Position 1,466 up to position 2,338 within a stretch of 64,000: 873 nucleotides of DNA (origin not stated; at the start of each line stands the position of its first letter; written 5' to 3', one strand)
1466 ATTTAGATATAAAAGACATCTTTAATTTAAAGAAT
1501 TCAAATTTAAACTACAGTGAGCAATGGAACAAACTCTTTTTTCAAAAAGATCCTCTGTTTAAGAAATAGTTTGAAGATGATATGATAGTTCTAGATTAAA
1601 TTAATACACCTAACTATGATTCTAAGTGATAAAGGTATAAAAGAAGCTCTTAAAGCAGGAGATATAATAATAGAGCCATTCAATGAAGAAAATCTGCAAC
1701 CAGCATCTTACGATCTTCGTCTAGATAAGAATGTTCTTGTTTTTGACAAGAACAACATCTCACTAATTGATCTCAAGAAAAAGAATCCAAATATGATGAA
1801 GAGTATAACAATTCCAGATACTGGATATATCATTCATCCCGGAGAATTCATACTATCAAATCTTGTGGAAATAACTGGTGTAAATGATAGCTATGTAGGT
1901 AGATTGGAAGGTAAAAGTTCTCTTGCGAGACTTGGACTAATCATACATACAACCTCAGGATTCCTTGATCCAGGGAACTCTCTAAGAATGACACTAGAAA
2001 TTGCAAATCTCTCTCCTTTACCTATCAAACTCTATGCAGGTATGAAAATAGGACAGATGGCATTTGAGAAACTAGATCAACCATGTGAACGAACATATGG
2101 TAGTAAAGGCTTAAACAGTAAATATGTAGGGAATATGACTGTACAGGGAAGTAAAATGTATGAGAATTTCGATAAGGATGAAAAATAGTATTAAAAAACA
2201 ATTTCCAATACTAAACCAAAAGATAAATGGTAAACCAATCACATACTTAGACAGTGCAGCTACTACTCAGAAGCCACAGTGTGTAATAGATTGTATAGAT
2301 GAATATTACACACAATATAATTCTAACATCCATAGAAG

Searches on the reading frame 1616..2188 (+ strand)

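Call 59: search_protein_families(library=pfam, proteins=[window:1616-2188:+], max_evalue=0.01)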
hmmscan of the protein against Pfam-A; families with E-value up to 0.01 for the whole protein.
window:1616-2188:+ (190 aa): 4 families
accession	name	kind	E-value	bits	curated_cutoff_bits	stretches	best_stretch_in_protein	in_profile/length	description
PF22769.1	DCD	-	9.9e-45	152.8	27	1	2-153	1-153/153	dCTP deaminase-like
PF06559.16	DCD_N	-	5.1e-05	23.6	21.4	1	2-150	4-160/164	2'-deoxycytidine 5'-triphosphate deaminase (DCD) N-terminal domain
PF00692.24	dUTPase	-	0.00013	22.2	22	1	87-155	40-106/129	dUTPase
PF22569.1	DCD_C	-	0.0022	17.8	22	1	45-173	47-184/192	2'-deoxycytidine 5'-triphosphate deaminase (DCD), C-terminal domain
